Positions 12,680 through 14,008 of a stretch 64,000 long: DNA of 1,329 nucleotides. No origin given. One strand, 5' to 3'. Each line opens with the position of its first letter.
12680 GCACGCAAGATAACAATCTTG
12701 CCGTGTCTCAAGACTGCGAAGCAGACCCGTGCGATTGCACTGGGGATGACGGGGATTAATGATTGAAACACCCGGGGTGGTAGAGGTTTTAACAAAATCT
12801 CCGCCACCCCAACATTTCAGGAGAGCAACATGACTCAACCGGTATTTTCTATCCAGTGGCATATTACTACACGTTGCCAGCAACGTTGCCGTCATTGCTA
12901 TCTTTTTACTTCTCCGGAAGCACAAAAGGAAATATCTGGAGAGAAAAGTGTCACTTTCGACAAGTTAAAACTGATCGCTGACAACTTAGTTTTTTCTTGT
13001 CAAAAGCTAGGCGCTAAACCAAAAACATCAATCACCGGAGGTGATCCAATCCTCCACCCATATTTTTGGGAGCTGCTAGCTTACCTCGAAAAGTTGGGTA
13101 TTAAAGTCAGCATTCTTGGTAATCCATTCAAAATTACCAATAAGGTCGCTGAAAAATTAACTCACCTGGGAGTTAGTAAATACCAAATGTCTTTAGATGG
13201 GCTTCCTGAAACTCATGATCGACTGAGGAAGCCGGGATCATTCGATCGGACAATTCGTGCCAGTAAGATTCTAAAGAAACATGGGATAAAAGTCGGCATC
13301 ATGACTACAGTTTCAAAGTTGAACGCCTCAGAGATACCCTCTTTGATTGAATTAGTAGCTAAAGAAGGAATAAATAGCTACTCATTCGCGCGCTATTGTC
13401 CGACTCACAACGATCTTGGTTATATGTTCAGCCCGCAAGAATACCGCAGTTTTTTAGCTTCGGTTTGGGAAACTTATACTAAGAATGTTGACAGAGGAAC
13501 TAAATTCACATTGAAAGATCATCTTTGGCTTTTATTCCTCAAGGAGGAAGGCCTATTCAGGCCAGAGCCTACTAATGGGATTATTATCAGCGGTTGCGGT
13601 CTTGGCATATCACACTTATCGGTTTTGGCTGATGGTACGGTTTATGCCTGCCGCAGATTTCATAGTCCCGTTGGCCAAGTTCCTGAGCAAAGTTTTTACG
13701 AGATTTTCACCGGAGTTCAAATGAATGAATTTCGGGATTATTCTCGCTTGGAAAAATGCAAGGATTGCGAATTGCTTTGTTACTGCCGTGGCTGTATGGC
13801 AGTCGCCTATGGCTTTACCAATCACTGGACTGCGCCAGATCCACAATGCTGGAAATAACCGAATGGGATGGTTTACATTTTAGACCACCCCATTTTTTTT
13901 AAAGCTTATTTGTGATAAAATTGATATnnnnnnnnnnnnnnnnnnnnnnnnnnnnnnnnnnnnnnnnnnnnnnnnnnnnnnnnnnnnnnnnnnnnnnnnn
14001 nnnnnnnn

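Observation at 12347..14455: Candidate radical-SAM/SPASM RiPP locus: consensus promoter, 60-aa Cys/Asp-rich precursor, stem-loop, rSAM-SPASM maturase, methyltransferase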

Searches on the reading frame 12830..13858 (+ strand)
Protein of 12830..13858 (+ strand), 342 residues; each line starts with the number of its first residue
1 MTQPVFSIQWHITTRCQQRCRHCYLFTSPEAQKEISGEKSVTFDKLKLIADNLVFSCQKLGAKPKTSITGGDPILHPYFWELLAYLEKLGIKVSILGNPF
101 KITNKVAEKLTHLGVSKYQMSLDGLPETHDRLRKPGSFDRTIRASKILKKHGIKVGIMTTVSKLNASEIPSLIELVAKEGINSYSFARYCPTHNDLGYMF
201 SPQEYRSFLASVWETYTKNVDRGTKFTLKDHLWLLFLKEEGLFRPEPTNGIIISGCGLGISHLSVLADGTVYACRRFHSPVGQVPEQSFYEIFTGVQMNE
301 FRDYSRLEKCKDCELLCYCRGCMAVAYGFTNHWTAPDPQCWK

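Call 3: search_protein_families(library=ncbifam, proteins=[window:12830-13858:+], max_evalue=0.1)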
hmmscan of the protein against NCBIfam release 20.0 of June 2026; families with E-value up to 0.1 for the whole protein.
window:12830-13858:+ (342 aa): 75 families (the best 25 are shown)
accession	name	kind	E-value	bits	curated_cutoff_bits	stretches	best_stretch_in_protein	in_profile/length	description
TIGR04340.1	rSAM_ACGX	hypoth_equivalog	5.7e-122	407.2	400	1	5-342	2-339/341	radical SAM/SPASM domain protein, ACGX system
TIGR04082.1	rSAM_for_selen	equivalog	1.6e-62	212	350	1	2-340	195-515/516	thio(seleno)oxazole modification radical SAM maturase SbtM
TIGR04545.1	rSAM_ahbD_hemeb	equivalog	1.6e-38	133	500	1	8-340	2-335/339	heme b synthase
TIGR04053.2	TIGR04053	equivalog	9.4e-35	120.5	395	2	6-185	8-182/366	TIGR04053 family radical SAM/SPASM domain-containing protein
TIGR04055.1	rSAM_NirJ2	equivalog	6.9e-32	111.3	500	1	8-340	2-322/326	putative heme d1 biosynthesis radical SAM protein NirJ2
TIGR04546.1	rSAM_ahbC_deAc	equivalog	4.7e-30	104.6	650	1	8-186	41-210/390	12,18-didecarboxysiroheme deacetylase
TIGR04250.1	SCM_rSAM_ScmE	equivalog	5.1e-30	104.6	400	2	7-177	4-166/358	SynChlorMet cassette radical SAM/SPASM protein ScmE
TIGR04051.1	rSAM_NirJ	equivalog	6.6e-30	104.3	515.45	1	8-187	4-174/354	heme d1 biosynthesis radical SAM protein NirJ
TIGR04303.1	GeoRSP_rSAM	equivalog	1.6e-28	100.3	400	1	6-341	5-325/325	GeoRSP system radical SAM/SPASM protein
TIGR04103.1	rSAM_nif11_3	equivalog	1.3e-25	89.9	725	1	9-327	8-330/412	nif11-class peptide radical SAM maturase 3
TIGR03962.1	mycofact_rSAM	equivalog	3.2e-25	89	265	1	7-341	13-332/339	mycofactocin radical SAM maturase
TIGR04054.1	rSAM_NirJ1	equivalog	4.6e-25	88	650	1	8-341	38-381/387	putative heme d1 biosynthesis radical SAM protein NirJ1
TIGR04347.1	pseudo_SAM_Halo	equivalog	5.5e-25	88.4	525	1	8-196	40-221/390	TIGR04347 family pseudo-SAM/SPASM protein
TIGR04133.1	rSAM_w_lipo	hypoth_equivalog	3.1e-23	82.3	425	1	7-322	25-330/350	TIGR04133 family radical SAM/SPASM protein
NF050035.1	rSAM_WgK_link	exception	2.5e-22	79.4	650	2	8-193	11-188/367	radical SAM/SPASM peptide maturase WgkB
TIGR03942.1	sulfatase_rSAM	equivalog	6.5e-19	68.2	349.45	1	13-321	8-322/363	anaerobic sulfatase maturase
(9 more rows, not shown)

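Call 4: search_protein_families(library=pfam, proteins=[window:12830-13858:+], max_evalue=0.1)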
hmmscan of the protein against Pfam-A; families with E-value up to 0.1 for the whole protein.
window:12830-13858:+ (342 aa): 4 families
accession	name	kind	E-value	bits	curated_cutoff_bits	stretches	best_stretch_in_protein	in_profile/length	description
PF04055.27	Radical_SAM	-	1.5e-22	81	29.5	1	12-175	3-165/166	Radical SAM superfamily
PF13186.11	SPASM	-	3.1e-10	40.6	21.5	1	256-314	1-67/67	Iron-sulfur cluster-binding domain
PF11823.13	Se_S_carrier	-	0.033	14.1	25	0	139-166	10-37/69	Putative Se/S carrier protein-like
PF00702.32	Hydrolase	-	0.096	13.5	26.4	0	68-109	91-134/191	haloacid dehalogenase-like hydrolase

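Call 9: find_homologous_proteins(query=window:12830-13858:+, max_evalue=1e-20)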
Query window:12830-13858:+ (342 aa): 2411 proteins with E <= 1e-20 among 4038 candidates; the best 120 are listed.
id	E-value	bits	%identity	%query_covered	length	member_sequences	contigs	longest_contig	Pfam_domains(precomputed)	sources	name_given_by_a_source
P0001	6.3e-239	810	100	100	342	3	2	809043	PF13186.12,PF04055.28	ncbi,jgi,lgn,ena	ncbi:MAG: radical SAM/SPASM domain protein, ACGX system [Patescibacteria group bacterium]|jgi:radica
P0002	1.0e-157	543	65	100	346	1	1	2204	PF13186.12,PF04055.28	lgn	-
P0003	1.1e-155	536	63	100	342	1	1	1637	PF13186.12,PF04055.28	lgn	-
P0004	2.1e-152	525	63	100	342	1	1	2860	PF13186.12,PF04055.28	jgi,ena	-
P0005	1.5e-151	523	64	100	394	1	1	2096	PF13186.12,PF04055.28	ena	-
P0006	4.4e-150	518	60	100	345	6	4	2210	PF13186.12,PF04055.28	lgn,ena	-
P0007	2.2e-148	512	63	100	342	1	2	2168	PF13186.12,PF04055.28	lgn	-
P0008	1.9e-142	493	56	100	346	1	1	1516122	PF13186.12,PF04055.28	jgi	jgi:radical SAM/SPASM domain protein of ACGX system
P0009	3.0e-141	489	56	100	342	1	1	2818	PF13186.12,PF04055.28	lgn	-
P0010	7.4e-141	487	56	100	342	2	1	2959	PF13186.12,PF04055.28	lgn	-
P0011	1.3e-140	487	58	100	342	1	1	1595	PF13186.12,PF04055.28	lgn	-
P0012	3.9e-137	475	56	99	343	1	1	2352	PF13186.12,PF04055.28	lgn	-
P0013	4.2e-136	472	58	100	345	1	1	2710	PF13186.12,PF04055.28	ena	-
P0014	6.8e-136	471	58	99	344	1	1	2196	PF13186.12,PF04055.28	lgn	-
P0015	1.0e-135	470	57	100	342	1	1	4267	PF13186.12,PF04055.28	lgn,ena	-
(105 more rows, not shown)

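Call 10: find_related_loci(query=window:12830-13855:+, collection=genome_contigs, flank=4000)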
Query window:12830-13855:+ (342 aa) in genome_contigs; peptide patterns used: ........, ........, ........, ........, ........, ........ (x = any residue, [..] = any of these).
201 stretches matched a pattern; 161 encode a relative of the query (tblastn E <= 1e-3); the best 80 are kept; 80 distinct loci.
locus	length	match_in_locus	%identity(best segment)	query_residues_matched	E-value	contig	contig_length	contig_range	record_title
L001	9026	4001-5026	57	1-342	4e-137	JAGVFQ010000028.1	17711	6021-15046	MAG: Patescibacteria group bacterium isolate DeMMO2_29 c_000000115802, whole genome shotgun sequence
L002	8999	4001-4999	49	6-341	6e-109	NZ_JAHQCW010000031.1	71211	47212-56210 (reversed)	Diplocloster agilis strain ASD5720 Scaffold_31, whole genome shotgun sequence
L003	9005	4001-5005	49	6-342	3e-102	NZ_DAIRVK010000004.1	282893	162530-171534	MAG: Sulfurospirillum sp. isolate CTOTU26098 NODE_4_length_282893_cov_28.274535, whole genome shotgun sequence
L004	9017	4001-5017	44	3-342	4e-100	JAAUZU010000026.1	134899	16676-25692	MAG: Lachnospiraceae bacterium isolate Mgla_MAG_35-bin_6 c_000000029207, whole genome shotgun sequence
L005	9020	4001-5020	47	3-342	5e-100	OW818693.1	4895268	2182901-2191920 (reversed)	metagenome genome assembly, chromosome: 1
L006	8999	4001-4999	45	6-341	2e-99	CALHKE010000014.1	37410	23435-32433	MAG TPA_asm: uncultured Candidatus Saccharibacteria bacterium isolate ERR589685_bin.20_CONCOCT_v1.1_MAG genome assembly,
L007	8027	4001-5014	45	6-341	2e-99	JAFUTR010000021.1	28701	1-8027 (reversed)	MAG: Bacilli bacterium isolate RGIG4816 Roe_deer_Reticulum.Co__c347177, whole genome shotgun sequence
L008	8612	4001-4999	45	6-341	3e-99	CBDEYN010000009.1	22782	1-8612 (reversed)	MAG TPA_asm: uncultured Candidatus Saccharibacteria bacterium isolate SRR27033632_metabat2_49 genome assembly, contig: E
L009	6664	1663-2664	47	6-342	3e-99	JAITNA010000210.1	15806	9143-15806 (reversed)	MAG: Eubacteriales Family XIII. Incertae Sedis bacterium isolate Po218_bin108 k119_4819802, whole genome shotgun sequenc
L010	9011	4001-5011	44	6-342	4e-99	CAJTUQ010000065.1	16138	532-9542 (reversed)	MAG TPA_asm: uncultured Dorea sp. isolate MGBC113809 genome assembly, contig: MGBC113809.65, whole genome shotgun sequen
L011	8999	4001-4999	44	6-341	1e-98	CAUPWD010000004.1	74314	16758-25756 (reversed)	MAG TPA_asm: uncultured Candidatus Saccharibacteria bacterium isolate ERR9968823_bin.13_MetaWRAP_v1.3_MAG genome assembl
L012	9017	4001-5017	44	3-342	1e-98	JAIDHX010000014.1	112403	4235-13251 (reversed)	MAG: Lachnospiraceae bacterium isolate SC0328_S13_3 SC0328_S13_3_contig_14, whole genome shotgun sequence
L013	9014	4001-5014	45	6-341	1e-98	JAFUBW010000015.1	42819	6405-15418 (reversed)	MAG: Bacilli bacterium isolate RGIG4353 Roe_deer_Jejunum-2__c811, whole genome shotgun sequence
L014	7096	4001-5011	45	6-342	2e-98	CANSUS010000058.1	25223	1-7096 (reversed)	MAG TPA_asm: uncultured Lachnospiraceae bacterium isolate SRR15730520_bin.22_metawrap_v1.3_MAG genome assembly, contig:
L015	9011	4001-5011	44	6-342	3e-98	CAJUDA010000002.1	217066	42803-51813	MAG TPA_asm: uncultured Eubacterium sp. isolate MGBC130580 genome assembly, contig: MGBC130580.2, whole genome shotgun s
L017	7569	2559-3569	44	6-342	6e-97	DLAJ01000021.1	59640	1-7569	MAG TPA_asm: Lachnospiraceae bacterium UBA7050 UBA7050_contig_5824, whole genome shotgun sequence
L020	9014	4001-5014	44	3-341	7e-97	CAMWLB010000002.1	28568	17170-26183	MAG TPA_asm: uncultured Lachnospiraceae bacterium isolate SRR14411331_bin.1_metawrap_v1.3_MAG genome assembly, contig: N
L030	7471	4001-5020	45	1-341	1e-90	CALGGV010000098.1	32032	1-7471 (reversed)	MAG TPA_asm: uncultured Selenomonadales bacterium isolate ERR1278104_bin.38_CONCOCT_v1.1_MAG genome assembly, contig: ER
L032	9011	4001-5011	46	6-342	1e-89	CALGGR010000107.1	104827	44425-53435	MAG TPA_asm: uncultured Fretibacterium sp. isolate ERR1278104_bin.105_CONCOCT_v1.1_MAG genome assembly, contig: ERZ84239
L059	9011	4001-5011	44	6-342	3e-87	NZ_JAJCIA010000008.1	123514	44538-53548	Blautia faecis strain DFI.3.66 LDJIBEFH_8, whole genome shotgun sequence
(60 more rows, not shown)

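Call 21: find_related_loci(query=window:12830-13855:+, collection=metagenome_contigs, flank=3000)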
Query window:12830-13855:+ (342 aa) in metagenome_contigs; peptide patterns used: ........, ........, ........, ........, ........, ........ (x = any residue, [..] = any of these).
468 stretches matched a pattern; 382 encode a relative of the query (tblastn E <= 1e-3); the best 80 are kept; 80 distinct loci.
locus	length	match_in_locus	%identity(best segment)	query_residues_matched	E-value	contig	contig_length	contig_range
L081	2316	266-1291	63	1-342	2e-167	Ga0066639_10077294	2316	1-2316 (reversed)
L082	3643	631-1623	48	6-342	9e-111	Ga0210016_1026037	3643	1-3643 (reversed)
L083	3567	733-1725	48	6-342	6e-111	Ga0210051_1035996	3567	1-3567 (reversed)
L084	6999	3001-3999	47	6-341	3e-103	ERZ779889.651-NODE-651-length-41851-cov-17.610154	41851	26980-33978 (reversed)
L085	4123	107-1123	45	3-342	4e-101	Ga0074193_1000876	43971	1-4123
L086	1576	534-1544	44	3-342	2e-107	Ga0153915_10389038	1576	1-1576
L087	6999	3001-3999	45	6-341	1e-99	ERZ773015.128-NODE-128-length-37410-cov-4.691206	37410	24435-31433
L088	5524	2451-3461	43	6-342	2e-95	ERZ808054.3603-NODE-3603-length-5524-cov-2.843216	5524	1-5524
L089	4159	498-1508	42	3-342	4e-96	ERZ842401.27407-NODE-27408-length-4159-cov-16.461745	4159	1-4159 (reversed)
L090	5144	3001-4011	42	3-342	1e-95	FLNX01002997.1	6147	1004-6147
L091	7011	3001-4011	43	6-342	4e-95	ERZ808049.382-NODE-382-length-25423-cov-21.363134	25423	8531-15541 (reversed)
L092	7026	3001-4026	43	6-342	7e-94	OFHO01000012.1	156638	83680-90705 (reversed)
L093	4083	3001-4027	67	1-342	1e-130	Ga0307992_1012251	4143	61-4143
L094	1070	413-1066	59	1-218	1e-99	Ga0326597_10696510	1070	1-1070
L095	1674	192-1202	44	6-342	4e-95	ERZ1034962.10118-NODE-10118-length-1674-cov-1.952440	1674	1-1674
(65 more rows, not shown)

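Call 31: search_solved_structures(query=window:12830-13855:+, max_evalue=0.00001)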
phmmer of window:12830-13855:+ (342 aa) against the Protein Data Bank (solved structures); distinct sequences matched with E-value up to 0.00001: 5.
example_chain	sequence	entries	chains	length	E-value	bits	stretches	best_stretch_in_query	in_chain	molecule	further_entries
6efn_A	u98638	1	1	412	2.2e-14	56.6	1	10-181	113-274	Sporulation killing factor maturation protein SkfB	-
7vob_C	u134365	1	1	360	8.2e-10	41.5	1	68-187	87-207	Cytosylglucuronate decarboxylase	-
7voc_C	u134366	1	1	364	8.4e-10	41.5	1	68-187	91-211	Cytosylglucuronate decarboxylase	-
1tv7_A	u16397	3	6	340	3.8e-06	29.5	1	3-204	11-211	Molybdenum cofactor biosynthesis protein A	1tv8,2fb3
2fb2_A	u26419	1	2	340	6.5e-06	28.7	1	3-204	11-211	Molybdenum cofactor biosynthesis protein A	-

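Call 47: search_protein_families(library=pfam, proteins=[L017:1660-1989:-, L020:5008-5652:+, L020:5675-6292:+, L017:4613-5461:+, L017:3560-4597:+], max_evalue=0.001)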
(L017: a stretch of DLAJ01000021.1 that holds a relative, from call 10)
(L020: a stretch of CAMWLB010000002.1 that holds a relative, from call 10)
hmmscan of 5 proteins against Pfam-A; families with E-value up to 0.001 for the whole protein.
L017:1660-1989:- (109 aa): 1 family
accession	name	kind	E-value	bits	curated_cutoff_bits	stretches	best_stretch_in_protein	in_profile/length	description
PF01638.23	HxlR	-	2.6e-31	107.7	20.8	1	18-106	1-89/91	HxlR-like helix-turn-helix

L020:5008-5652:+ (214 aa): 2 families
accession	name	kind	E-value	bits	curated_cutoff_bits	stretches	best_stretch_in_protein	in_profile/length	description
PF00881.29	Nitroreductase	-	2.1e-20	74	23.5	1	27-160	1-142/167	Nitroreductase family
PF14512.11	TM1586_NiRdase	-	9.2e-06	25.9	27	0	44-79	158-193/215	Putative TM nitroreductase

L020:5675-6292:+ (205 aa): 13 families
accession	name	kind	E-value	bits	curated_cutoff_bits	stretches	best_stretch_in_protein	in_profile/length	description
PF00037.32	Fer4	-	4.1e-11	42.7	21.1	2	178-200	1-23/24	4Fe-4S binding domain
PF12797.12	Fer4_2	-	8.2e-11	41.6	24.5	2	151-168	4-21/22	4Fe-4S binding domain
PF01243.27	PNPOx_N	-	1.4e-08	35.6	28.1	1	10-91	9-85/120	Pyridoxamine 5'-phosphate oxidase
PF14697.11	Fer4_21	-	2.7e-08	34.3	35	1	150-173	34-58/59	4Fe-4S dicluster domain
PF12838.12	Fer4_7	-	5.7e-08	33.5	27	1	156-199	1-52/52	4Fe-4S dicluster domain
PF13187.11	Fer4_9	-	4.1e-07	30.4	27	1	156-199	1-51/52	4Fe-4S dicluster domain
PF13237.11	Fer4_10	-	5.7e-07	29.8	25.5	1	152-196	4-53/53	4Fe-4S dicluster domain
PF13183.11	Fer4_8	-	6.1e-07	30.3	27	0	150-170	47-67/68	4Fe-4S dicluster domain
PF13484.11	Fer4_16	-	1.8e-06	29.1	30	0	156-174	1-19/66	4Fe-4S double cluster binding domain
PF12837.12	Fer4_6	-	3.1e-06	27.3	25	1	180-199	4-23/24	4Fe-4S binding domain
PF13534.11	Fer4_17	-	2.5e-05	25.1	22.2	0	140-170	30-59/61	4Fe-4S dicluster domain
PF25160.1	LdpA_Fe-S-bd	-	0.00029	21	27.6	0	163-200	9-43/49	LdpA Fe-S cluster-binding domain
PF12798.12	Fer4_3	-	0.00038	21.5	27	0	185-199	1-15/15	4Fe-4S binding domain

L017:4613-5461:+ (282 aa): 1 family
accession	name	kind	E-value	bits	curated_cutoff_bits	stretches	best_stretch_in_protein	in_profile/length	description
PF02146.23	SIR2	-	6.1e-05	23.5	24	1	30-184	1-141/180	Sir2 family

L017:3560-4597:+ (345 aa): 3 families
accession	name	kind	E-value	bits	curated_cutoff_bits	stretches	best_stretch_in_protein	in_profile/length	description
PF00107.32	ADH_zinc_N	-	1.4e-13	51.4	31.8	1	181-294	1-117/129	Zinc-binding dehydrogenase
PF08240.17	ADH_N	-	2.1e-13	50.9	23.5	1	51-138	1-102/104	Alcohol dehydrogenase GroES-like domain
PF13602.12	ADH_zinc_N_2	-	8.3e-11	43.4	27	1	229-340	21-134/134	Zinc-binding dehydrogenase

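Call 62: search_protein_families(library=ncbifam, proteins=[L001:4001-5029:+, L081:266-1294:+, L082:619-1632:+, L006:4001-5008:+, L059:3980-5053:+, L030:4004-5044:+, L032:3992-5020:+, L086:531-1553:+], max_evalue=1e-40)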
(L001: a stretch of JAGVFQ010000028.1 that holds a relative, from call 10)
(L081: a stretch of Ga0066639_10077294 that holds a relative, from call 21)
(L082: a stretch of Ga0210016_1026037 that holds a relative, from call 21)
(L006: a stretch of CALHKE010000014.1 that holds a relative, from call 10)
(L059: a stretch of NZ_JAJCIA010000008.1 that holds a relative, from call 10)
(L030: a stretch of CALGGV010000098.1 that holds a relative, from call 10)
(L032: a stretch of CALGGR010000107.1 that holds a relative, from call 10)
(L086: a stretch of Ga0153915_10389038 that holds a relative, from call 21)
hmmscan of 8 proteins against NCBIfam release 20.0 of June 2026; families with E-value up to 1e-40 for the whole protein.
L001:4001-5029:+ (342 aa): 2 families
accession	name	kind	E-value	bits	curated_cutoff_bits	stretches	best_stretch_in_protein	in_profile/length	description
TIGR04340.1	rSAM_ACGX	hypoth_equivalog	1.3e-111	373.2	400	1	5-342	2-339/341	radical SAM/SPASM domain protein, ACGX system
TIGR04082.1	rSAM_for_selen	equivalog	2.9e-65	221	350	1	2-330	195-504/516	thio(seleno)oxazole modification radical SAM maturase SbtM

L081:266-1294:+ (342 aa): 2 families
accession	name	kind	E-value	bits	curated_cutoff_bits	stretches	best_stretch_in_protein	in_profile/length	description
TIGR04340.1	rSAM_ACGX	hypoth_equivalog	6.9e-113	377.3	400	1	5-342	2-339/341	radical SAM/SPASM domain protein, ACGX system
TIGR04082.1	rSAM_for_selen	equivalog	1.4e-58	199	350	1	2-340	195-515/516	thio(seleno)oxazole modification radical SAM maturase SbtM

L082:619-1632:+ (337 aa): 2 families
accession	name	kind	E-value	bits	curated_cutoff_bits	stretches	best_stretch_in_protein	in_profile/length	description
TIGR04340.1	rSAM_ACGX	hypoth_equivalog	1e-125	419.5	400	1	3-335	1-339/341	radical SAM/SPASM domain protein, ACGX system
TIGR04082.1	rSAM_for_selen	equivalog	9.1e-65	219.4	350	1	4-333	198-515/516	thio(seleno)oxazole modification radical SAM maturase SbtM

L006:4001-5008:+ (335 aa): 2 families
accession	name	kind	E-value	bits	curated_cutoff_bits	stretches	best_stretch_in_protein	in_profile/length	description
TIGR04340.1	rSAM_ACGX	hypoth_equivalog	7.1e-119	397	400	1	1-333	3-338/341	radical SAM/SPASM domain protein, ACGX system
TIGR04082.1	rSAM_for_selen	equivalog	1.8e-57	195.3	350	1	1-332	199-515/516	thio(seleno)oxazole modification radical SAM maturase SbtM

L059:3980-5053:+ (357 aa): 2 families
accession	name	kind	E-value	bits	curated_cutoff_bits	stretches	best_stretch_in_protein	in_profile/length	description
TIGR04340.1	rSAM_ACGX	hypoth_equivalog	9.4e-175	580.7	400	1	6-344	1-339/341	radical SAM/SPASM domain protein, ACGX system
TIGR04082.1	rSAM_for_selen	equivalog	2e-50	172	350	1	5-342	196-515/516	thio(seleno)oxazole modification radical SAM maturase SbtM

L030:4004-5044:+ (346 aa): 2 families
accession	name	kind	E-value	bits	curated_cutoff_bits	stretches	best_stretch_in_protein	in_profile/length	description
TIGR04340.1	rSAM_ACGX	hypoth_equivalog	2.7e-173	576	400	1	4-340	2-339/341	radical SAM/SPASM domain protein, ACGX system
TIGR04082.1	rSAM_for_selen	equivalog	9.6e-52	176.4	350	1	4-338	198-515/516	thio(seleno)oxazole modification radical SAM maturase SbtM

L032:3992-5020:+ (342 aa): 2 families
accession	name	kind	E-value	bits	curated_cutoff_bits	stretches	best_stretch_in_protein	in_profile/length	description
TIGR04340.1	rSAM_ACGX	hypoth_equivalog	1.4e-167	557.1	400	1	3-342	2-341/341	radical SAM/SPASM domain protein, ACGX system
TIGR04082.1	rSAM_for_selen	equivalog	1.3e-45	156.2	350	1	3-338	198-515/516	thio(seleno)oxazole modification radical SAM maturase SbtM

L086:531-1553:+ (340 aa): 2 families
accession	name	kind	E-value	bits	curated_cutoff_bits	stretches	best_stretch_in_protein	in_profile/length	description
TIGR04340.1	rSAM_ACGX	hypoth_equivalog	1.8e-166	553.5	400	1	3-339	1-340/341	radical SAM/SPASM domain protein, ACGX system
TIGR04082.1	rSAM_for_selen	equivalog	6.8e-56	190.1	350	1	4-336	198-515/516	thio(seleno)oxazole modification radical SAM maturase SbtM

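Call 87: predict_structure(alignment_id=A9)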
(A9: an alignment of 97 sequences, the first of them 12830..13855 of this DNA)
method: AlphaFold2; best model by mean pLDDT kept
length: 342 residues; sequences in the alignment: 97
mean_pLDDT: 94.2   pTM: 0.91
mean pLDDT of the five models: 94.2, 93.6, 93.4, 93.0, 92.6
residues with pLDDT >= 90: 295; 70-90: 46; 50-70: 1; < 50: 0
segments of 3 or more residues with pLDDT < 50: none
pLDDT, mean of each block of 10 residues (from residue 1): 88 90 75 89 98 98 96 96 98 97 98 98 97 96 98 98 97 98 95 86 98 98 95 96 94 81 94 93 98 95 94 93 93 95 96
secondary structure, 60 per line:
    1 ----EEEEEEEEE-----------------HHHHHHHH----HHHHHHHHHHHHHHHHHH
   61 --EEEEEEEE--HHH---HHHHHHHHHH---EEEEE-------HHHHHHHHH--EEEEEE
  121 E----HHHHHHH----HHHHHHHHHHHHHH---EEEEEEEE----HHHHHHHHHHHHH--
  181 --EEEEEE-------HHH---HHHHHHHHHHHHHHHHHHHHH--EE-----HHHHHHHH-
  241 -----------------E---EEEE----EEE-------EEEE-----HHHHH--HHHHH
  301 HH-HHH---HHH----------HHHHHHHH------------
elements in order: E5-13 H31-38 H43-60 E63-70 H79-88 E92-96 H104-112 E115-121 H126-132 H137-150 E154-161 H166-178 E183-188 H202-222 H232-239 E262-265 E270-272 E280-283 H289-293 H296-302 H323-330
